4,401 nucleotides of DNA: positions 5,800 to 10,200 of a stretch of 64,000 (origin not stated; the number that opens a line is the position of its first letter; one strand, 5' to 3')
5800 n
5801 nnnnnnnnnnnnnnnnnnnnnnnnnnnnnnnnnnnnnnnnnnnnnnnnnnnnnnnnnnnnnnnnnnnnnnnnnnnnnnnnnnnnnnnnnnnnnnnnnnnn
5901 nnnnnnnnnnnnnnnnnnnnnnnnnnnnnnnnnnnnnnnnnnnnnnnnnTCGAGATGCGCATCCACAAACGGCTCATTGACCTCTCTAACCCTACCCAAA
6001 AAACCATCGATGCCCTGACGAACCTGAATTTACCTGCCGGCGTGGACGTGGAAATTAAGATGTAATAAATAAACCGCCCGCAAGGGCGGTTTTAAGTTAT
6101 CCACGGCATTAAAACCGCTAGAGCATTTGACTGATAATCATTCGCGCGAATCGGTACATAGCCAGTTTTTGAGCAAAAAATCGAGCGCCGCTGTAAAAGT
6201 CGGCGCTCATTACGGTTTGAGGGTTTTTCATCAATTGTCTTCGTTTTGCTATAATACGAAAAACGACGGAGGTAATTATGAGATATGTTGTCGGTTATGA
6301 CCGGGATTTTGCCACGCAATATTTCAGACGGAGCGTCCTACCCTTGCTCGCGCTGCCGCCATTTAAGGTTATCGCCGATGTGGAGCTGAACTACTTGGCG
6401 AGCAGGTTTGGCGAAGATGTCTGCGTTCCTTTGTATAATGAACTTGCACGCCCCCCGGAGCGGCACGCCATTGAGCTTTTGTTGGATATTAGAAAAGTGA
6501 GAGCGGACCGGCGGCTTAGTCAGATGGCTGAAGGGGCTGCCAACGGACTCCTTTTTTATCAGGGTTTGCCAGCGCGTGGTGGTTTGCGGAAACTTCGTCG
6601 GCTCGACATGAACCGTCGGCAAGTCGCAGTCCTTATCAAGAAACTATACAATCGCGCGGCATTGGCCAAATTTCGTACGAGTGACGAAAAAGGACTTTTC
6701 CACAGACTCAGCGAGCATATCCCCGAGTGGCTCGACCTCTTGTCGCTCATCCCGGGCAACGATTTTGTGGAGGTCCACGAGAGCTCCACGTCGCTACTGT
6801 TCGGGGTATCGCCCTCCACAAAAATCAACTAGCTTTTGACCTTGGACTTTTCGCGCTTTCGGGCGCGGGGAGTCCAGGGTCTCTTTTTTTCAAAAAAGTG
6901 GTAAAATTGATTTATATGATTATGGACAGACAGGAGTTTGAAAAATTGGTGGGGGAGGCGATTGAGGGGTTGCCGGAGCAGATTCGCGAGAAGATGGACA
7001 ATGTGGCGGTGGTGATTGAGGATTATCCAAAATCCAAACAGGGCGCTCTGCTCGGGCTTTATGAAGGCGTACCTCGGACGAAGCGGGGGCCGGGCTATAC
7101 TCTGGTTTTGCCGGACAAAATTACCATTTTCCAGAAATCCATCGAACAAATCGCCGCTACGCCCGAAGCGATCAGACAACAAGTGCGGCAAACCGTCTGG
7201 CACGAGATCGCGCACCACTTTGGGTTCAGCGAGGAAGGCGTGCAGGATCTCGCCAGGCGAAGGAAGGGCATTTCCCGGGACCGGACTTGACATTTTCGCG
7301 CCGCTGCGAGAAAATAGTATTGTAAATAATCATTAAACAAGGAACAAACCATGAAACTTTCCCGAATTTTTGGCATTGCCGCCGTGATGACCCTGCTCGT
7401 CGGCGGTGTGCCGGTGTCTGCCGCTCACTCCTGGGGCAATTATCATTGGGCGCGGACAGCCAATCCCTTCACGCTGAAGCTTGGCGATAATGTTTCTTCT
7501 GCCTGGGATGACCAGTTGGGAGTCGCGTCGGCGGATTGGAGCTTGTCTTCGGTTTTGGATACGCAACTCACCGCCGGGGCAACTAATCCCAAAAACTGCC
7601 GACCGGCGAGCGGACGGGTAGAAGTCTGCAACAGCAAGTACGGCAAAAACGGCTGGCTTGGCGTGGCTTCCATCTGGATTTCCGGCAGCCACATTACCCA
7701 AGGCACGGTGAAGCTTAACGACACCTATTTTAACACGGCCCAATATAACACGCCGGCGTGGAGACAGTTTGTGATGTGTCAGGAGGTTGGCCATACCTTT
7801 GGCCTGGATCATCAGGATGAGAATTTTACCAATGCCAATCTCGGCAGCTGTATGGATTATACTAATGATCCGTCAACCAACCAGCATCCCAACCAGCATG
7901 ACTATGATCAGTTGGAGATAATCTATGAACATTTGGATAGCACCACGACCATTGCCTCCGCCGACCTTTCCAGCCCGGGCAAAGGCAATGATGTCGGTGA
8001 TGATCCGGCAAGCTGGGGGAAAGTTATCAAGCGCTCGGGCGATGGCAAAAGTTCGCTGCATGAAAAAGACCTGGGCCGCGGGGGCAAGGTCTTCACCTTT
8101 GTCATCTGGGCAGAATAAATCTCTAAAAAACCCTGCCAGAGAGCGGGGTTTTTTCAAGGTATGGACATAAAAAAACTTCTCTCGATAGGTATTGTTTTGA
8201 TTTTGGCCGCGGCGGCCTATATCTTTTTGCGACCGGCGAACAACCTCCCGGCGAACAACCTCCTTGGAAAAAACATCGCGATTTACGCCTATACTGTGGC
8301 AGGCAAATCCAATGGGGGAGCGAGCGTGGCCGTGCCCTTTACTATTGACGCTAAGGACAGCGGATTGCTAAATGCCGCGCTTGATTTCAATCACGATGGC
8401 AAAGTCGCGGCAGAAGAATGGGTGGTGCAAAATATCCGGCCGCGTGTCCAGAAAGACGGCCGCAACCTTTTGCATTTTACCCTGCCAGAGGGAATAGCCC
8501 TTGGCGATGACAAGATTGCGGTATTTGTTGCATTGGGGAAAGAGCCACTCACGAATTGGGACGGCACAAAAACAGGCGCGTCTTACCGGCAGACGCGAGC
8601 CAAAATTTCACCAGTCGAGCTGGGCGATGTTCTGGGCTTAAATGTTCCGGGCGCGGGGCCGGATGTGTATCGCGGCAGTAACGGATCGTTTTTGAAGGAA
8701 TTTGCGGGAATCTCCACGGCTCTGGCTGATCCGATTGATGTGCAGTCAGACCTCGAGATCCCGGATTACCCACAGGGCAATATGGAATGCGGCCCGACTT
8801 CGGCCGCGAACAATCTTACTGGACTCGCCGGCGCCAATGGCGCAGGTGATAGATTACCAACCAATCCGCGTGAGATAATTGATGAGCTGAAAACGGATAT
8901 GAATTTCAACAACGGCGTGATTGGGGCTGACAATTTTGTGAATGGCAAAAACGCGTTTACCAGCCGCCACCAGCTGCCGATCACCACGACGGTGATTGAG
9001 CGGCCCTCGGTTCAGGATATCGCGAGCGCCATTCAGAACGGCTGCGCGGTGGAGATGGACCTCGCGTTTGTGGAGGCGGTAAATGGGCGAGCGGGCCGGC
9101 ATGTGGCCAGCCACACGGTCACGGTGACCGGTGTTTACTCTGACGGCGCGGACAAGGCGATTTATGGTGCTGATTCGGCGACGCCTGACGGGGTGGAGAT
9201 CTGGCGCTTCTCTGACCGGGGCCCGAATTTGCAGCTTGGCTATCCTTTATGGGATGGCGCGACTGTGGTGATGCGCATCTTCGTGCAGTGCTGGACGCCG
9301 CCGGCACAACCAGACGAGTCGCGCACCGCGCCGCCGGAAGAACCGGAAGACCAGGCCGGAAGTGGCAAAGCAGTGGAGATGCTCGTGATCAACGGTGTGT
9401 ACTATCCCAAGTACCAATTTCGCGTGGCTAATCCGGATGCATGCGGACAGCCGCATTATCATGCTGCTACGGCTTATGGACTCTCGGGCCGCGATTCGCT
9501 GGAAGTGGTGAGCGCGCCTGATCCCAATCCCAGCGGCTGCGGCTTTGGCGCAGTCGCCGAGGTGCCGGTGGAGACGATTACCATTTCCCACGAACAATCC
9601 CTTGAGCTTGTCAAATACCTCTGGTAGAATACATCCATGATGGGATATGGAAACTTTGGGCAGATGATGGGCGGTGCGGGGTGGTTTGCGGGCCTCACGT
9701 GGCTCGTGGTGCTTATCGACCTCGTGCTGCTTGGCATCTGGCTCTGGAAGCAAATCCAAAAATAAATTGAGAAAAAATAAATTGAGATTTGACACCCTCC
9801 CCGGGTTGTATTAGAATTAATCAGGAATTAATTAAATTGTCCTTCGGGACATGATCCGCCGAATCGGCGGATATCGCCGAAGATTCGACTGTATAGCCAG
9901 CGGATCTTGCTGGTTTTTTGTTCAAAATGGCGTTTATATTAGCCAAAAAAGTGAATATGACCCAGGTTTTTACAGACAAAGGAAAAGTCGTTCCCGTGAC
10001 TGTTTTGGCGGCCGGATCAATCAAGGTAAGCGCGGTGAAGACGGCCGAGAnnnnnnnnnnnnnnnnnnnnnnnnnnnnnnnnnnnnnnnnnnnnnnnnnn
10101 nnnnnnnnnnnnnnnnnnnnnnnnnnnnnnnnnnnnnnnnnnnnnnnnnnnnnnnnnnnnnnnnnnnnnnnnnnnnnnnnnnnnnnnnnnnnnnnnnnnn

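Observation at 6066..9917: Self-contained protease cassette splitting rpsJ from rplC in the S10 operon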

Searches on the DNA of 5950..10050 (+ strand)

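Call 53: search_rna_families(source=window, start=5950, end=10050, threshold=evalue, max_evalue=5)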
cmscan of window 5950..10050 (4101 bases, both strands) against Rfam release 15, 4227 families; matches with E-value up to 5: 6.
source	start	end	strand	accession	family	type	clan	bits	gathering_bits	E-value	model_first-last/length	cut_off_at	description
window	6173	6239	-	RF02074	STnc240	Gene; sRNA;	-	31.4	55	0.065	1-77/77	no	Enterobacterial sRNA STnc240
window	8124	8152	+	RF02064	STnc370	Gene; sRNA;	-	26.7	54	1.7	36-64/71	no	Enterobacterial sRNA STnc370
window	8743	8845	+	RF02510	PYLIS_3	Cis-reg;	-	21.3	38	0.24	1-100/100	no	Pyrrolysine insertion sequence mttB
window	7379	7451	+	RF02917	Burkholderiales-2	Cis-reg;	-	20.5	67.9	4.3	1-74/74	no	Burkholderiales-2 RNA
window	9809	9879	+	RF01706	Gut-1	Gene; sRNA;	-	18.7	50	3.6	1-77/77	no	Gut-1 RNA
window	8042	8152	+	RF00195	RsmY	Gene; sRNA;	CL00106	15.8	57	1.1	1-121/121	no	RsmY RNA family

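Call 83: search_dna_similar(query=window:6066-9926:+, collection=plasmids, mode=distant, max_rows=8)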
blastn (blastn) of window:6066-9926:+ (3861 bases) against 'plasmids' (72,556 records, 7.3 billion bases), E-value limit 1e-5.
Records with a match: 1; places in all: 1; records where one place covers at least 80% of the query: 0.
Best place of each record, by identity: 60-80% 1.
By first word of the organism name: Streptomyces 1.
By predicted mobility (MOB-suite, as given by PLSDB): non-mobilizable 1.
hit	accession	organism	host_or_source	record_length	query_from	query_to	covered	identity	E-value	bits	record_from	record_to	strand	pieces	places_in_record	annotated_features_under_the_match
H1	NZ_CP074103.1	Streptomyces mirabilis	fresh creek bank soil, topsoil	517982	1544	1800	7%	73.8%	6e-36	161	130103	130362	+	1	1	hypothetical protein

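Call 84: get_annotated_region(hit=H1, flank=4000)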
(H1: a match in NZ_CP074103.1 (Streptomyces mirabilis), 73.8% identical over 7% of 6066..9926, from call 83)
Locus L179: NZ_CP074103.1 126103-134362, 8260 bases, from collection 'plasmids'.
description: Streptomyces mirabilis strain P16B-1 plasmid pI
organism: Streptomyces mirabilis (NCBI taxid 68239)
taxonomy: Bacteria; Actinomycetota; Actinomycetes; Kitasatosporales; Streptomycetaceae; Streptomyces; Streptomyces mirabilis
host: -; source: fresh creek bank soil, topsoil; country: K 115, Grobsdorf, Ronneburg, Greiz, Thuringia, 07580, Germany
typing (MOB-suite, as given by PLSDB): non-mobilizable
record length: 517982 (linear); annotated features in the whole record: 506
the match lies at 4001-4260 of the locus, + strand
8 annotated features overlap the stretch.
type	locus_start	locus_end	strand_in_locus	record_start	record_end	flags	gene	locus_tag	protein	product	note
CDS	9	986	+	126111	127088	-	-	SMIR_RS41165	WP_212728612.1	sialidase family protein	-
CDS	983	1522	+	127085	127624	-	-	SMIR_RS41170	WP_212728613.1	hypothetical protein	-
CDS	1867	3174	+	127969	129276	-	-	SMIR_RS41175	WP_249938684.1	type II restriction endonuclease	-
CDS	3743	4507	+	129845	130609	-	-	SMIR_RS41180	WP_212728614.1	hypothetical protein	-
CDS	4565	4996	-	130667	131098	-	-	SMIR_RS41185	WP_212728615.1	MerR family transcriptional regulator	GO:0006355 - regulation of DNA-templated transcription [Evidence IEA]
CDS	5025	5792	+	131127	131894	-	-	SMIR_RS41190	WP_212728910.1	methyltransferase domain-containing protein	-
CDS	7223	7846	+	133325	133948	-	-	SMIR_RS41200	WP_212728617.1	class I SAM-dependent methyltransferase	-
CDS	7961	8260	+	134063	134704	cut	-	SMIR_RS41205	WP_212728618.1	DUF2218 domain-containing protein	-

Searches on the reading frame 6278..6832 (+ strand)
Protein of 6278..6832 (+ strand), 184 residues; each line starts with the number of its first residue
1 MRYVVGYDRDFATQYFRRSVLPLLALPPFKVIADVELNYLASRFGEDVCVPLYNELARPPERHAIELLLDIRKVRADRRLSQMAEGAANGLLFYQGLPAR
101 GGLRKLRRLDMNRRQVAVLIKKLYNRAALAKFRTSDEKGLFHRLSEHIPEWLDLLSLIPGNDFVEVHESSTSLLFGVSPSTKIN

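Call 3: search_protein_families(library=pfam, proteins=[window:6278-6832:+], max_evalue=1)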
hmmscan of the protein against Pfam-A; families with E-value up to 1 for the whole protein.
window:6278-6832:+ (184 aa): 0 families

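Call 20: find_homologous_proteins(query=window:6278-6832:+)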
Query window:6278-6832:+ (184 aa): 2 proteins with E <= 0.001 among 1644 candidates.
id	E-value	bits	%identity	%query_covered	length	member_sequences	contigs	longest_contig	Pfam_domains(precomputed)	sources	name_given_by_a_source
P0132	6.0e-116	402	100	100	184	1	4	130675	-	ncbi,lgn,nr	ncbi:MAG: hypothetical protein HY398_00230 [Candidatus Doudnabacteria bacterium]|nr:hypothetical pro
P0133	1.3e-29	121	43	95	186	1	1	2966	-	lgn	-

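Call 27: find_encoding_contigs(protein=P0133, flank=6000, max_places=3)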
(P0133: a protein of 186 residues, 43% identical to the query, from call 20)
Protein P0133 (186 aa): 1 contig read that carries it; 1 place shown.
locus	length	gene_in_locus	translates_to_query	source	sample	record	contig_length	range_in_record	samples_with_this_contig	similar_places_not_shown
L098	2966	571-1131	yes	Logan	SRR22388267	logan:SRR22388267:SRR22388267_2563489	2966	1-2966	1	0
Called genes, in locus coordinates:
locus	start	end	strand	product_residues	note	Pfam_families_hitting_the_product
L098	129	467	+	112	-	-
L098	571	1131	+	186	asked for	-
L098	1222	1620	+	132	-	PF03073:TspO_MBR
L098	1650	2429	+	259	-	PF12146:Hydrolase_4 (faint), PF00561:Abhydrolase_1 (faint), PF12697:Abhydrolase_6 (faint)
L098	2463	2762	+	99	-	PF01022:HTH_5 (weak)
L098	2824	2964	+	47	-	?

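Call 28: search_protein_families(library=ncbifam, proteins=[window:6278-6832:+], max_evalue=1)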
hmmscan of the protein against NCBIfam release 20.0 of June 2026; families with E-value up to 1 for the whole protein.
window:6278-6832:+ (184 aa): 0 families

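Call 29: search_protein_families(library=padloc, proteins=[window:6278-6832:+], max_evalue=0.1)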
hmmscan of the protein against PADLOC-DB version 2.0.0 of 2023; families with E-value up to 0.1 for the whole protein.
window:6278-6832:+ (184 aa): 0 families

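Call 30: search_protein_families(library=phrogs, proteins=[window:6278-6832:+], max_evalue=0.1)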
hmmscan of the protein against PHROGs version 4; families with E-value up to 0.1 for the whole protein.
window:6278-6832:+ (184 aa): 1 family
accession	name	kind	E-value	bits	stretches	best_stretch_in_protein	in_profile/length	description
phrog_27229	-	unknown function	0.042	14.8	1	98-138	12-52/82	-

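Call 67: search_solved_structures(query=window:6278-6832:+, max_evalue=10)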
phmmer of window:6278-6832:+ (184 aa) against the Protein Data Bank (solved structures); distinct sequences matched with E-value up to 10: 5.
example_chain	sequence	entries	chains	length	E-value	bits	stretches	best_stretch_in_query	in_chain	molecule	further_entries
28vy_H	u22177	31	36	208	0.48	13.4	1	39-170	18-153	DNA replication complex GINS protein PSF1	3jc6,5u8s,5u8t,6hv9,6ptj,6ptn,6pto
3jc5_A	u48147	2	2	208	0.49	13.4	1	39-170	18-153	DNA replication complex GINS protein PSF1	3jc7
2hba_A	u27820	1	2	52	0.95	12.4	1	67-111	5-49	50S ribosomal protein L9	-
4u09_A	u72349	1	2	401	0.95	12.4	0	93-138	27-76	LIC12759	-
1cqu_A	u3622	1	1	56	1.2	12.1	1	68-114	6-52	50S RIBOSOMAL PROTEIN L9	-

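Call 82: search_dna_similar(query=window:6278-6832:+, collection=phages, mode=protein, max_evalue=0.001, max_rows=8)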
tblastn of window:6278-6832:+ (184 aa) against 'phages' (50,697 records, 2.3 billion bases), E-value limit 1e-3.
No match.

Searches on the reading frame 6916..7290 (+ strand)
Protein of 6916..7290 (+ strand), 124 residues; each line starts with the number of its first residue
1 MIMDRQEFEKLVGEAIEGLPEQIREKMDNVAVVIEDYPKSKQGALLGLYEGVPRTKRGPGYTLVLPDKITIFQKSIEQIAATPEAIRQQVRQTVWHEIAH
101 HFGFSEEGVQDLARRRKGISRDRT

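Call 3: search_protein_families(library=pfam, proteins=[window:6916-7290:+], max_evalue=1)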
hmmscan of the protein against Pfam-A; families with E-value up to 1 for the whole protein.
window:6916-7290:+ (124 aa): 4 families
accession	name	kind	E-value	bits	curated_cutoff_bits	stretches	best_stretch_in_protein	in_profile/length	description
PF06262.17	Zincin_1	-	2.4e-25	88.7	22.4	1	27-112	1-95/97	Zincin-like metallopeptidase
PF25226.1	DUF7844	-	0.046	13.6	27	1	4-102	13-105/230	Domain of unknown function (DUF7844)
PF05565.16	Sipho_Gp157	-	0.084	13.3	28.6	1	7-37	22-52/162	Siphovirus Gp157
PF12725.13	DUF3810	-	0.088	12.6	28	1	88-107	188-207/311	Protein of unknown function (DUF3810)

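Call 28: search_protein_families(library=ncbifam, proteins=[window:6916-7290:+], max_evalue=1)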
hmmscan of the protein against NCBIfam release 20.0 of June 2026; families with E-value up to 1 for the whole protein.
window:6916-7290:+ (124 aa): 1 family
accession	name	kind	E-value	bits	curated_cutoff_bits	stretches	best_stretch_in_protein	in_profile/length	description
NF042963.1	DUF1156_antiphage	equivalog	0.096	10.7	1000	1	78-114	138-174/960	anti-phage-associated DUF1156 domain-containing protein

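Call 29: search_protein_families(library=padloc, proteins=[window:6916-7290:+], max_evalue=0.1)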
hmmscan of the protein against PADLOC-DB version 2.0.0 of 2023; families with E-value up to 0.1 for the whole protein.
window:6916-7290:+ (124 aa): 1 family
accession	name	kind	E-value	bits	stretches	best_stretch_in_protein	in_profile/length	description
PDLC02189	DUF1156_MTase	-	0.01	12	1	7-114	77-154/944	-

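Call 30: search_protein_families(library=phrogs, proteins=[window:6916-7290:+], max_evalue=0.1)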
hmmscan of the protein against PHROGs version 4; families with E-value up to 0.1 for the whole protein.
window:6916-7290:+ (124 aa): 1 family
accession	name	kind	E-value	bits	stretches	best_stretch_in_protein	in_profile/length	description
phrog_4822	-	unknown function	0.094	13.8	0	79-118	46-87/107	-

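Call 66: search_solved_structures(query=window:6916-7290:+, max_evalue=1, show_alignments=1)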
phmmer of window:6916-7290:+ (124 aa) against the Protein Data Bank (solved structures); distinct sequences matched with E-value up to 1: 5.
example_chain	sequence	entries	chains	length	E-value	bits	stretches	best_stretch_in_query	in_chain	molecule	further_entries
3e11_A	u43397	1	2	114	1.4e-25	92.6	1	3-112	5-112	predicted zincin-like metalloprotease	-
4e0j_A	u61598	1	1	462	0.75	12.9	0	48-100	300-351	Protelomerase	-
4e10_A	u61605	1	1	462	0.75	12.9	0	48-100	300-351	Protelomerase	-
4dwp_A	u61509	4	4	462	0.76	12.9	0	48-100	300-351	Protelomerase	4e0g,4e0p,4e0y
4e0z_A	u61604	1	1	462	0.77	12.8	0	48-100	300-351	Protelomerase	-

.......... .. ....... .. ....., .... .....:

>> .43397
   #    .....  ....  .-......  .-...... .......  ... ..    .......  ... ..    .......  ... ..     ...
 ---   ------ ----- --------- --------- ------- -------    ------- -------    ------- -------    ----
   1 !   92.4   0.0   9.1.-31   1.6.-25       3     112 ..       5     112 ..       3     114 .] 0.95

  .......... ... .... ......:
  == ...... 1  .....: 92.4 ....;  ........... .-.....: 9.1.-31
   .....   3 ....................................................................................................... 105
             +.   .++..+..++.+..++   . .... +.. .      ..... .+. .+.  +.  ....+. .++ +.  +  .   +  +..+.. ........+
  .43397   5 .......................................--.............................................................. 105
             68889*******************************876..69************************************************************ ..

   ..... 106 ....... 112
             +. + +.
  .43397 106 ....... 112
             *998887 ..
